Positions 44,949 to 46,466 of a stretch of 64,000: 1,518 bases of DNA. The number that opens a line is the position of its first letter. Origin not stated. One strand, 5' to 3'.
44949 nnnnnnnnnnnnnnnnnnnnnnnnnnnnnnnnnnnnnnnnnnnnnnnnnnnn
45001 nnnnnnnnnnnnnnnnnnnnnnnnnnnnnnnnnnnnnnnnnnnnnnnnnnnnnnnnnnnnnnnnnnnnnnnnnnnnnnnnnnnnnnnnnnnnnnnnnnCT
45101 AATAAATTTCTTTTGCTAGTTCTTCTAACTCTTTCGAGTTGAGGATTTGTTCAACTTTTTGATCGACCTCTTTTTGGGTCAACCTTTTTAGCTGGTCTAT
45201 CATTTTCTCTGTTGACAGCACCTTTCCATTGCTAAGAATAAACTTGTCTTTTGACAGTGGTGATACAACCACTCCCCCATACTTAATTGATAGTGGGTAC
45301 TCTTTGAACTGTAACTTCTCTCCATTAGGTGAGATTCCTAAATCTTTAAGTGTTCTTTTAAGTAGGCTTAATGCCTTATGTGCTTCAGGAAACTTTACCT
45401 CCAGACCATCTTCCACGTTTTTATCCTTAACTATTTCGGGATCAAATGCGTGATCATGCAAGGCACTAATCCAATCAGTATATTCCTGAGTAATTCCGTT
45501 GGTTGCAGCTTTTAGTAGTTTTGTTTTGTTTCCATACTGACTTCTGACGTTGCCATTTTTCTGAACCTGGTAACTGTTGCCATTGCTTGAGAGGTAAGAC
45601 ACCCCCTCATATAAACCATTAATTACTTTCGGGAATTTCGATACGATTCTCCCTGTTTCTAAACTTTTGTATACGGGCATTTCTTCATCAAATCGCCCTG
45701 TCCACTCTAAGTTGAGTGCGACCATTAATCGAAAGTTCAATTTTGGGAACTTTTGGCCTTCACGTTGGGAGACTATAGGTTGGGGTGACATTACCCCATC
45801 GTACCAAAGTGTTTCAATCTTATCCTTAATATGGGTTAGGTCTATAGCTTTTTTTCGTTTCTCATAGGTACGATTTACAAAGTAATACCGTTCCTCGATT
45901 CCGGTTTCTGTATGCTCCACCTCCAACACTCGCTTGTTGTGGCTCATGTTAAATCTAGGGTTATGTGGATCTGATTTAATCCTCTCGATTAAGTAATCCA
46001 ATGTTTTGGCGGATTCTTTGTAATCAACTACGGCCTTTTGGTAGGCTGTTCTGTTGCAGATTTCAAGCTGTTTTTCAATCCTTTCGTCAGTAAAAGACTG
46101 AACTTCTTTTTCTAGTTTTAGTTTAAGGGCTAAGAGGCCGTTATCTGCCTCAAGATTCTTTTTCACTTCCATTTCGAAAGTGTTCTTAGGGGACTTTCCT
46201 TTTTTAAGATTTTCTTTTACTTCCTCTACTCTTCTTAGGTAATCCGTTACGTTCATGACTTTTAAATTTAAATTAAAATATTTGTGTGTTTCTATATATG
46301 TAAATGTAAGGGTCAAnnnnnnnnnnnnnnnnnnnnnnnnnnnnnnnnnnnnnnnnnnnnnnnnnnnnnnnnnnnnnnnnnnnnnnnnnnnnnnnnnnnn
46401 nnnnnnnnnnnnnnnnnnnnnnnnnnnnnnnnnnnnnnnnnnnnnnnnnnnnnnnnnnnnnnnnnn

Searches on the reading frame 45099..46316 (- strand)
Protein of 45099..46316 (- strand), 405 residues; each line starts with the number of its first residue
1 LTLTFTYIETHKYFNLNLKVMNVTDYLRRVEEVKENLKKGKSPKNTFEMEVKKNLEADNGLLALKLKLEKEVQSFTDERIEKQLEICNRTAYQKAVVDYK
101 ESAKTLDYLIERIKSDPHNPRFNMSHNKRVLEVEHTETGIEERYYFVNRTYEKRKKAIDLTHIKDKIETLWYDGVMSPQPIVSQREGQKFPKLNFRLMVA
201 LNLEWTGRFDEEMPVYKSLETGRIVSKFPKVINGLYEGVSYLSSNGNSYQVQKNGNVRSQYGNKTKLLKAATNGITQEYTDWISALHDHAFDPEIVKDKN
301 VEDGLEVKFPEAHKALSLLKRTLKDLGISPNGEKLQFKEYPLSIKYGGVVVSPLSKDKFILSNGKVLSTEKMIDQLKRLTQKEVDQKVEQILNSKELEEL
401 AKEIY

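Call 10: search_protein_families(library=pfam, proteins=[window:45099-46316:-], max_evalue=0.01)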
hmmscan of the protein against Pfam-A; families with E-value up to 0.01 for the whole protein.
window:45099-46316:- (405 aa): 0 families

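Call 11: search_protein_families(library=phrogs, proteins=[window:45099-46316:-], max_evalue=0.01)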
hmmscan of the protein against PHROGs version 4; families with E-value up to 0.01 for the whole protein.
window:45099-46316:- (405 aa): 0 families

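Call 38: search_protein_families(library=padloc, proteins=[window:45099-46316:-], max_evalue=1)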
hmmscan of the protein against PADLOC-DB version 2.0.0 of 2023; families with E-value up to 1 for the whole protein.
window:45099-46316:- (405 aa): 0 families

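Call 39: search_protein_families(library=ncbifam, proteins=[window:45099-46316:-], max_evalue=1)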
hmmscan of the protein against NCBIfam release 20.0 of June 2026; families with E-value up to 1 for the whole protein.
window:45099-46316:- (405 aa): 1 family
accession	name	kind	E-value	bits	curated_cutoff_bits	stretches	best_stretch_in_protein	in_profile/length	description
NF010498.0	PRK13917.1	equivalog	0.01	15.1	417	1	65-130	229-295/344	plasmid segregation protein ParM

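Call 83: search_solved_structures(query=window:45099-46262:-, max_evalue=1)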
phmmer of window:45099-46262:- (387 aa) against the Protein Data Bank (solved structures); distinct sequences matched with E-value up to 1: 10.
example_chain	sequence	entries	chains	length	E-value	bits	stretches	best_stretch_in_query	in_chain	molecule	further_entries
6hug_G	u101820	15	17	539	0.38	13.1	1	273-335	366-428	Megabody Mb38 | Megabody38 | Megabody-38,Outer membrane protein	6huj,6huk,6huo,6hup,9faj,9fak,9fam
5h1x_A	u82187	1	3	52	0.42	13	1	339-383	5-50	Nuclear pore glycoprotein p62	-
9nnz_A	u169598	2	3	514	0.64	12.4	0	273-334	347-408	Megabody 7 | Megabody 7 (Mb7)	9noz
8oi2_B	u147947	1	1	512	0.68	12.3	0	273-334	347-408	Alb1 Megabody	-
7qe5_B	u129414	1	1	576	0.68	12.3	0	273-334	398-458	Megabody3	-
8rnz_A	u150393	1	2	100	0.75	12.1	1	252-289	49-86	Copper-transporting ATPase RAN1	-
6qd6_A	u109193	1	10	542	0.78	12.1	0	273-334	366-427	Mb-cHopQ-Nb207,Outer membrane protein,Mb-cHopQ-Nb207,Outer membrane protein,Mb-cHopQ-Nb207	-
7pbd_F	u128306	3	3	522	0.8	12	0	273-334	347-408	Megabody 25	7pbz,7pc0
6qfa_K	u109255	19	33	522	0.81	12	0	273-334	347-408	Outer membrane protein,Outer membrane protein,Outer membrane protein,Outer membrane protei | Megabody Mb25 | Megabody25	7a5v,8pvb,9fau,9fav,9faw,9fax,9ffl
9hnq_P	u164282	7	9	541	0.89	11.9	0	273-334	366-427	Mb25 | Megabody 25 | Outer membrane protein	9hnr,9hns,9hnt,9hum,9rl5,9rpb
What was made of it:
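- Tried and rejected: The 405-aa neighbour had a weak ParM hit (E 0.01; call 39) that a PDB search did not support (call 83).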
